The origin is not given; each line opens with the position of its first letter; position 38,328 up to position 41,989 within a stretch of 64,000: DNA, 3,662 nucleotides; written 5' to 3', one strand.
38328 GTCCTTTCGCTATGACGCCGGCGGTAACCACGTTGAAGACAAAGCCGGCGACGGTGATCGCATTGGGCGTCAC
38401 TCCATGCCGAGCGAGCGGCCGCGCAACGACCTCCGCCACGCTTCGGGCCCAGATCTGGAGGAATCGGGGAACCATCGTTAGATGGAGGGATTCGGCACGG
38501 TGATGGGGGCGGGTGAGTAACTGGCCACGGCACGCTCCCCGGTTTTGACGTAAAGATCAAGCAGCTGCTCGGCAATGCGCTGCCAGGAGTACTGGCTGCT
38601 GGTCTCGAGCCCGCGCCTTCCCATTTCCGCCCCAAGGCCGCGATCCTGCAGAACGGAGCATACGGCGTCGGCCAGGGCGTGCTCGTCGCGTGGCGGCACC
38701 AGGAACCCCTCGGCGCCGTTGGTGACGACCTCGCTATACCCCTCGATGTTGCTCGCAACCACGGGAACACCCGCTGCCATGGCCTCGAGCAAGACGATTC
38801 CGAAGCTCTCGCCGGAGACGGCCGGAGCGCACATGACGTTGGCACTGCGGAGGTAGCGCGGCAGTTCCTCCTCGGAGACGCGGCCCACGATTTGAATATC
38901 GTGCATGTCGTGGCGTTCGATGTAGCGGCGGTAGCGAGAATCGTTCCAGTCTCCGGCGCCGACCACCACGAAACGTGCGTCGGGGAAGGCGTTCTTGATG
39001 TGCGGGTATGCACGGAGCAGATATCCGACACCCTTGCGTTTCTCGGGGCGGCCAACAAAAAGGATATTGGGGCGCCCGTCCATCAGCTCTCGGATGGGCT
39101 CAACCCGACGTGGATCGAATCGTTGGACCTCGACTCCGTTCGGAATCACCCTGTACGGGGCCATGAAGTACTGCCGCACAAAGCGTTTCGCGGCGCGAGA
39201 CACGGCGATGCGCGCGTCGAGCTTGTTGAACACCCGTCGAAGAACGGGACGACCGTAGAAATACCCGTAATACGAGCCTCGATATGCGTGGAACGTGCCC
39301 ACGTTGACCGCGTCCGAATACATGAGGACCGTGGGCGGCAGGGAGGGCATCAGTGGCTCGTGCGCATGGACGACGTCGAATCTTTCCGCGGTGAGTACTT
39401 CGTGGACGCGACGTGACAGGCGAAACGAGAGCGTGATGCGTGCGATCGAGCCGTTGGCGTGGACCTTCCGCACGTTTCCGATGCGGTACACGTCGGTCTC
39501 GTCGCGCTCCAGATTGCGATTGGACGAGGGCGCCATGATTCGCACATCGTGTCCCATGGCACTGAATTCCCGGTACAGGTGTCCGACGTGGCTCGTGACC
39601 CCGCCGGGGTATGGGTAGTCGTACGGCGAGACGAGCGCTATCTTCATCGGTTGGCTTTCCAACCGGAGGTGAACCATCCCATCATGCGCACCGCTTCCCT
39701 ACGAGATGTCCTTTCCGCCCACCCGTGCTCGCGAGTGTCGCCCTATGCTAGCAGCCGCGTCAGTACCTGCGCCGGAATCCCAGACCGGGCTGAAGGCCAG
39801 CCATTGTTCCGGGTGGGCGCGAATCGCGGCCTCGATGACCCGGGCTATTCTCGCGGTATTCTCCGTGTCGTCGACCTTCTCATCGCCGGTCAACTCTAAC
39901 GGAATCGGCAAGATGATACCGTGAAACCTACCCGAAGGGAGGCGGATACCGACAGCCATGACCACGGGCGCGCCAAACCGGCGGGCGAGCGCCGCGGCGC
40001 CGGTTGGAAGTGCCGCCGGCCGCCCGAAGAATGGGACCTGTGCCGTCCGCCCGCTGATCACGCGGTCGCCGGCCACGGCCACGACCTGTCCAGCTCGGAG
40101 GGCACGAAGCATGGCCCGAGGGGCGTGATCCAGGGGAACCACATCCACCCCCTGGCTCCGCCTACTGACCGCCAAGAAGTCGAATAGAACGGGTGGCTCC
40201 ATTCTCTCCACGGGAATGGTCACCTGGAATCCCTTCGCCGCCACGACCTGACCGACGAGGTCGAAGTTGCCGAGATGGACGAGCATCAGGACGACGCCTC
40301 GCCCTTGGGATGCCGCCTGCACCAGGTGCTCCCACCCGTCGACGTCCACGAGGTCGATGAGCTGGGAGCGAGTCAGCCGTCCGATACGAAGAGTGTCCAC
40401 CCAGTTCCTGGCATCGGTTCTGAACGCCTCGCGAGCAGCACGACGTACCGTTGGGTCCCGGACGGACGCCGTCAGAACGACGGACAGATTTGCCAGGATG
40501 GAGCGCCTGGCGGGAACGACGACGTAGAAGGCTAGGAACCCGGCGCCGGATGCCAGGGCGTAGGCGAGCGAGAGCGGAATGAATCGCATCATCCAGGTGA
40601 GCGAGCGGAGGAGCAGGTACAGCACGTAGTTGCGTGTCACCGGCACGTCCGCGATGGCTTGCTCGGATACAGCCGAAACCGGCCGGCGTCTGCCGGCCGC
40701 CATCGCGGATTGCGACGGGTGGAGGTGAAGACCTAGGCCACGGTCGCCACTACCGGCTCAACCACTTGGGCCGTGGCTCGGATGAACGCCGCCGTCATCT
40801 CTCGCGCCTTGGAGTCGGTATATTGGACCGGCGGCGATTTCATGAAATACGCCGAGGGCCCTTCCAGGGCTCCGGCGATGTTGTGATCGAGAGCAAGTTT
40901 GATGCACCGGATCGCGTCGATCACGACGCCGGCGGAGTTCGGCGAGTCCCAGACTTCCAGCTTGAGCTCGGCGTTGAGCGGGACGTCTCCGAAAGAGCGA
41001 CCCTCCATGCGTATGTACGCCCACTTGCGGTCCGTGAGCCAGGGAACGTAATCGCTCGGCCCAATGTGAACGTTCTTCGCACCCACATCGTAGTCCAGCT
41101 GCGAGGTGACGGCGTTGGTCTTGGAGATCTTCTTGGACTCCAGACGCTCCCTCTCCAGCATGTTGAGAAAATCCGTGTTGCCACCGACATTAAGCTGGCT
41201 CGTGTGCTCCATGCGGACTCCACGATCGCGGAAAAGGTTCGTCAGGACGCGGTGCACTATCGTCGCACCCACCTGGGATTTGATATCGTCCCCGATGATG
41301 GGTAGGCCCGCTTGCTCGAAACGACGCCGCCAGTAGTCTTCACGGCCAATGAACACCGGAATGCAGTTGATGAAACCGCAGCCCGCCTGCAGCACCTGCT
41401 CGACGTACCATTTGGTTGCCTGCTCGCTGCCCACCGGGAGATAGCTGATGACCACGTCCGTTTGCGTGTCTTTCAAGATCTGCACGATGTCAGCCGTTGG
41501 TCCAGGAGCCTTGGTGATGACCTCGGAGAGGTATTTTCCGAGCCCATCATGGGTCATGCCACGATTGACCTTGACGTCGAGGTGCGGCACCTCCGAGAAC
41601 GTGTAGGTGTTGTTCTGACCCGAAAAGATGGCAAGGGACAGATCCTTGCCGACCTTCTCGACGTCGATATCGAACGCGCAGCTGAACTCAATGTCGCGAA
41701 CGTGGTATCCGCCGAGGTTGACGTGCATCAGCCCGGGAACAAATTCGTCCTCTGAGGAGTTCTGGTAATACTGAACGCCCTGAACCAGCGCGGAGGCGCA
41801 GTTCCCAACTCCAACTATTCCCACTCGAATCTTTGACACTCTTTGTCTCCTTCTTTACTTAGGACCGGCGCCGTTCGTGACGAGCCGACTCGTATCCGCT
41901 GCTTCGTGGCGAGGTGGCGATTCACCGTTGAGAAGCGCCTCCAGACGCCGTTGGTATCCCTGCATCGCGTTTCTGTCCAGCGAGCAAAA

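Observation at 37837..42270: Mycobacterial-style phosphatidylinositol/PIM early-pathway operon, led by an ArsR regulator and a near-consensus promoter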

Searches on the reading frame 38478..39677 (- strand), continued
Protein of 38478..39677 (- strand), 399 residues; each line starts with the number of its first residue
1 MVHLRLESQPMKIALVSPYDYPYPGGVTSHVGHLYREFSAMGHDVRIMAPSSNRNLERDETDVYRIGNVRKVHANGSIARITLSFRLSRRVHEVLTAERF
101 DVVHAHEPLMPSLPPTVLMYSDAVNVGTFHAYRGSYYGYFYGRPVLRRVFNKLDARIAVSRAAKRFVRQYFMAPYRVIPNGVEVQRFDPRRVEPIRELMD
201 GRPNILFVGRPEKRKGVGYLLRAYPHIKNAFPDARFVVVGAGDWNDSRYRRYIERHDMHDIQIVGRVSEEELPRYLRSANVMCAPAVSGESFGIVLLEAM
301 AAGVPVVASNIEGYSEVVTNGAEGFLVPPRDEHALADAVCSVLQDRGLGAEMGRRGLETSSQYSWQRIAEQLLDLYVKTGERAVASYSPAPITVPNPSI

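Call 55: fold_search(model_id=the predicted structure, library=pdb)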
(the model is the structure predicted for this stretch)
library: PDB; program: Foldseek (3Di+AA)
matches with E <= 10: 1498; with E <= 0.001: 473
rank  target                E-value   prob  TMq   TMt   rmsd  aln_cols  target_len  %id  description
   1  2gej                  5.9e-25  1.00  0.73  0.78   4.4       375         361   34  Crystal Structure of phosphatidylinositol mannosyltransferase (PimA) from Mycobacterium smegmatis in complex with GDP-Ma (released 2007-04-03)
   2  4n9w                  1.7e-24  1.00  0.72  0.77   4.7       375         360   34  Crystal structure of phosphatidyl mannosyltransferase PimA (released 2014-11-12)
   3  4nc9_A                7.9e-23  1.00  0.74  0.78   5.6       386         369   31  Crystal structure of phosphatidyl mannosyltransferase PimA (released 2014-11-12)
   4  6kih_A                5.1e-21  1.00  0.71  0.69   5.2       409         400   23  Sucrose-phosphate synthase (tll1590) from Thermosynechococcus elongatus (released 2020-05-27)
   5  4nc9_D                6.0e-21  1.00  0.73  0.78   5.6       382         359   31  Crystal structure of phosphatidyl mannosyltransferase PimA (released 2014-11-12)
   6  6tvp_A                7.4e-21  1.00  0.74  0.75   4.3       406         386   26  Structure of Mycobacterium smegmatis alpha-maltose-1-phosphate synthase GlgM (released 2020-04-22)
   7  6tvp_B                1.8e-20  1.00  0.77  0.77   3.8       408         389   26  Structure of Mycobacterium smegmatis alpha-maltose-1-phosphate synthase GlgM (released 2020-04-22)
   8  8dvz                  2.6e-20  1.00  0.68  0.72   5.3       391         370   19  Structure of the Campylobacter concisus glycosyltransferase PglA R282V variant (released 2024-01-17)
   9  6kih_B                2.8e-20  1.00  0.70  0.69   5.1       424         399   23  Sucrose-phosphate synthase (tll1590) from Thermosynechococcus elongatus (released 2020-05-27)
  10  3c48_A                2.8e-20  1.00  0.50  0.49   9.9       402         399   22  Structure of the retaining glycosyltransferase MshA: The first step in mycothiol biosynthesis. Organism: Corynebacteri (released 2008-03-25)
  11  3c4q_B                3.4e-20  1.00  0.73  0.73   4.7       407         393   21  Structure of the retaining glycosyltransferase MshA : The first step in mycothiol biosynthesis. Organism : Corynebacte (released 2008-04-01)
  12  3c4q_A                4.0e-20  1.00  0.73  0.72   4.7       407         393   21  Structure of the retaining glycosyltransferase MshA : The first step in mycothiol biosynthesis. Organism : Corynebacte (released 2008-04-01)
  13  3c48_B                4.3e-20  1.00  0.49  0.48   9.6       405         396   21  Structure of the retaining glycosyltransferase MshA: The first step in mycothiol biosynthesis. Organism: Corynebacteri (released 2008-03-25)
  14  3mbo_D                5.5e-20  1.00  0.76  0.79   4.1       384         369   20  Crystal Structure of the Glycosyltransferase BaBshA bound with UDP and L-malate (released 2010-09-29)
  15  3fro_A                6.8e-20  1.00  0.78  0.70   4.2       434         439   21  Crystal structure of Pyrococcus abyssi glycogen synthase with open and closed conformations (released 2010-01-12)
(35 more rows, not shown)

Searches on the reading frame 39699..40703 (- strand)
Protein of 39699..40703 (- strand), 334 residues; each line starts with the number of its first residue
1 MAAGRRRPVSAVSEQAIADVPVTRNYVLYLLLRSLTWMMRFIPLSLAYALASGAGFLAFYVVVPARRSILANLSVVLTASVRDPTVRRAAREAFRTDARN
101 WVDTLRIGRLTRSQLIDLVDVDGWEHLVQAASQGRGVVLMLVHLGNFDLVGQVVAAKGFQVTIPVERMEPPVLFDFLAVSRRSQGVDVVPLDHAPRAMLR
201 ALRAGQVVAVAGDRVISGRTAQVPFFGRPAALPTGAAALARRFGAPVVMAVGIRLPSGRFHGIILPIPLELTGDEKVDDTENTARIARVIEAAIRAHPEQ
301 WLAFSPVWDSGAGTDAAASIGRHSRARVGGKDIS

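Call 3: search_protein_families(library=pfam, proteins=[window:39699-40703:-])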
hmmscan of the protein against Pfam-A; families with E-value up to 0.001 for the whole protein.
window:39699-40703:- (334 aa): 1 family
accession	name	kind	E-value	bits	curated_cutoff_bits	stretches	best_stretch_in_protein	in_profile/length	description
PF03279.18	Lip_A_acyltrans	-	1.1e-41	143.4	22.3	1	25-308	13-293/295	Bacterial lipid A biosynthesis acyltransferase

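Call 4: search_protein_families(library=ncbifam, proteins=[window:39699-40703:-])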
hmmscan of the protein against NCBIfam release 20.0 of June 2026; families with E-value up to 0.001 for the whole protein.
window:39699-40703:- (334 aa): 17 families
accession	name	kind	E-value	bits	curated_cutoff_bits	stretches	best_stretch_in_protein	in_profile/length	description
NF005919.0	PRK07920.1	equivalog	7.3e-42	143.5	209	1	35-312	17-297/311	phosphatidylinositol mannoside acyltransferase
NF006487.0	PRK08905.1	equivalog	2.8e-34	118.5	281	1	31-302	2-267/290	lysophospholipid acyltransferase family protein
NF006270.0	PRK08419.1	equivalog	8.7e-26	90.9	248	1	26-304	4-284/298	lipid A biosynthesis lauroyl acyltransferase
NF004191.0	PRK05646.1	equivalog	2.5e-23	82.7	491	1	27-303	17-290/310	lipid A biosynthesis lauroyl acyltransferase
TIGR02207.1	lipid_A_htrB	subfamily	3.3e-23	82.5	297.8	1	24-302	11-285/303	LpxL/LpxP family Kdo(2)-lipid IV(A) lauroyl/palmitoleoyl acyltransferase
NF005120.0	PRK06553.1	equivalog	1.2e-19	70.8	273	1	117-309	114-307/308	lipid A biosynthesis lauroyl acyltransferase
NF006437.0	PRK08733.1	equivalog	5.3e-18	65.2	540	1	23-302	16-288/306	LpxL/LpxP family Kdo(2)-lipid IV(A) lauroyl/palmitoleoyl acyltransferase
NF005399.0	PRK06946.1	subfamily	2.8e-17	62.9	343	1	30-301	8-276/294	lipid A biosynthesis lauroyl acyltransferase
NF005340.0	PRK06860.1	subfamily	1.3e-15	57.4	398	1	25-302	18-291/309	lipid A biosynthesis lauroyl acyltransferase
NF004569.0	PRK05906.1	equivalog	2.7e-14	52.9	439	1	183-308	188-312/454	lipid A biosynthesis lauroyl acyltransferase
NF006432.0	PRK08706.1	equivalog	1.6e-13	50.6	384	1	35-302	7-272/289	lipid A biosynthesis lauroyl acyltransferase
NF005150.0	PRK06628.1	equivalog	5.9e-12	45.6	350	1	108-308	89-288/290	lipid A biosynthesis lauroyl acyltransferase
NF006438.0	PRK08734.1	equivalog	6.9e-12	45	363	1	60-253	36-232/305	lauroyl acyltransferase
NF005952.0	PRK08025.1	equivalog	2.6e-11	43.2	517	1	34-303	24-289/306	kdo(2)-lipid IV(A) palmitoleoyltransferase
NF006507.0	PRK08943.1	subfamily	1.1e-09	37.8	337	1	36-302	34-298/322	lipid A biosynthesis (KDO)2-(lauroyl)-lipid IVA acyltransferase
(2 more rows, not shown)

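Call 12: search_solved_structures(query=window:39699-40703:-, max_evalue=0.001, show_alignments=1)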
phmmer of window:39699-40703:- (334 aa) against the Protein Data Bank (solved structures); distinct sequences matched with E-value up to 0.001: 5.
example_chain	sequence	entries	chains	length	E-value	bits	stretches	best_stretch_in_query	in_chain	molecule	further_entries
5f2t_A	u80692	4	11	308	7.8e-18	68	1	40-322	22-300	Phosphatidylinositol mannoside acyltransferase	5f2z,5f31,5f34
7ojt_A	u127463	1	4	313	8.1e-18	67.9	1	40-322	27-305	Phosphatidylinositol mannoside acyltransferase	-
5oce_A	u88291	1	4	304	2.5e-17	66.3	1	40-321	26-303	Phosphatidylinositol mannoside acyltransferase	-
5kn7_B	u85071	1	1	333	1.2e-08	37.8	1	54-301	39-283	Lipid A biosynthesis lauroyl acyltransferase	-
5knk_B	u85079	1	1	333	3.8e-08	36.2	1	54-301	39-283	Lipid A biosynthesis lauroyl acyltransferase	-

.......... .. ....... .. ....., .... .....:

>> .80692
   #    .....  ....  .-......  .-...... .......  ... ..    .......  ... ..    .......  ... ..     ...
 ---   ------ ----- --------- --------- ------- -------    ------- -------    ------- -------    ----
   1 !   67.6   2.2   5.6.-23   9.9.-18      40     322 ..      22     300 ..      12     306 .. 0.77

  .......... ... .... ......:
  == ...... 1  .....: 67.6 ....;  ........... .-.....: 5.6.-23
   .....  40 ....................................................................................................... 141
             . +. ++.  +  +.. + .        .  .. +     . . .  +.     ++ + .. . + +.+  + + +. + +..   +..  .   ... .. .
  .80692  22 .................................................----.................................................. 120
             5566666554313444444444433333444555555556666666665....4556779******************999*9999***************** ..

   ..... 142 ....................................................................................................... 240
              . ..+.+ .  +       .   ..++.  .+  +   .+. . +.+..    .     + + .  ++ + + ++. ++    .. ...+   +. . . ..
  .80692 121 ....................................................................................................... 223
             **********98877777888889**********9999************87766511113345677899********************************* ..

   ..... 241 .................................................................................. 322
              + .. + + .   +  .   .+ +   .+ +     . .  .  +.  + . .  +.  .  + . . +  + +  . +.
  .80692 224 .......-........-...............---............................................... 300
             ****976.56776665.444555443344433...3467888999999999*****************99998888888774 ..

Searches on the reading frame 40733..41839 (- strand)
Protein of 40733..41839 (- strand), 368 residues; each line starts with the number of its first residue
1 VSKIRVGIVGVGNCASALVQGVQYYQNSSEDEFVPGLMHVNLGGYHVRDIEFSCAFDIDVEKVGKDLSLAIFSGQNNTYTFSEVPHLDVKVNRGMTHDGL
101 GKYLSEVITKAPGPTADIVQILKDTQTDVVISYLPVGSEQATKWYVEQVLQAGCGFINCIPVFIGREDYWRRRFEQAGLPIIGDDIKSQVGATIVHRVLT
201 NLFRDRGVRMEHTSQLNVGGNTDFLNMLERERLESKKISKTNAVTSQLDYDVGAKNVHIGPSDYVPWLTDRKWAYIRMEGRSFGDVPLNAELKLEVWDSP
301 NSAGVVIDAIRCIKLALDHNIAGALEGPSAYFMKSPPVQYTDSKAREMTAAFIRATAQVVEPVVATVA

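Call 3: search_protein_families(library=pfam, proteins=[window:40733-41839:-])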
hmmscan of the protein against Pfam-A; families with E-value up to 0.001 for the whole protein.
window:40733-41839:- (368 aa): 1 family
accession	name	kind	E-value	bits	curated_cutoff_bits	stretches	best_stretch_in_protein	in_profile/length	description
PF01658.22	Inos-1-P_synth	-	9e-38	129.2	27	1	191-299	1-107/107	Myo-inositol-1-phosphate synthase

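Call 4: search_protein_families(library=ncbifam, proteins=[window:40733-41839:-])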
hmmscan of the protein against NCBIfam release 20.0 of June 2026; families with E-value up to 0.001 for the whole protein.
window:40733-41839:- (368 aa): 1 family
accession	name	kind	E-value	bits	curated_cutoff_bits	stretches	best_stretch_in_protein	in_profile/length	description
TIGR03450.1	mycothiol_INO1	equivalog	2.4e-158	527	638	1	4-353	1-355/355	inositol-3-phosphate synthase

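Call 13: search_solved_structures(query=window:40733-41839:-, max_evalue=0.001)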
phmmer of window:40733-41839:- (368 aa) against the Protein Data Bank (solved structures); distinct sequences matched with E-value up to 0.001: 11.
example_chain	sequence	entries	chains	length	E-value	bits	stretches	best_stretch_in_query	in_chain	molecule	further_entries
1gr0_A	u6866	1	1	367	2.8e-141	474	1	3-353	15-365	INOSITOL-3-PHOSPHATE SYNTHASE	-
6k96_A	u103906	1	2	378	8.9e-54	186.1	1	3-352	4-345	Five-membered-cyclitol-phosphate synthase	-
3cin_A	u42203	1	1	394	2.2e-23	86.1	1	151-337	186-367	Myo-inositol-1-phosphate synthase-related protein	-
1u1i_A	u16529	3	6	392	5.4e-06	28.9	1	142-337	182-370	myo-inositol-1-phosphate synthase | Myo-inositol-1-phosphate synthase (Ino1)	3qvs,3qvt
9f2k_A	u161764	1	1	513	1.5e-05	27.5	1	115-283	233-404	inositol-3-phosphate synthase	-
3qvx_A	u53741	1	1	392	2.7e-05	26.6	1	142-336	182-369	Myo-inositol-1-phosphate synthase (Ino1)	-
3qvw_A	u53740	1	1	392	3.2e-05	26.4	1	142-337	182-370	Myo-inositol-1-phosphate synthase (Ino1)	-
9m53_A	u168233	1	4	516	4.8e-05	25.8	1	181-315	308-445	Inositol-3-phosphate synthase 1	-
3qw2_A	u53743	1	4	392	6.4e-05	25.4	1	142-337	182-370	Myo-inositol-1-phosphate synthase (Ino1)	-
7nwr_B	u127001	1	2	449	0.00025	23.5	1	174-341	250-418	Inositol-3-phosphate synthase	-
1jkf_A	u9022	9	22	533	0.00042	22.7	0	175-245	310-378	myo-inositol-1-phosphate synthase | Inositol-3-phosphate synthase | myo-inositol-phosphate synthase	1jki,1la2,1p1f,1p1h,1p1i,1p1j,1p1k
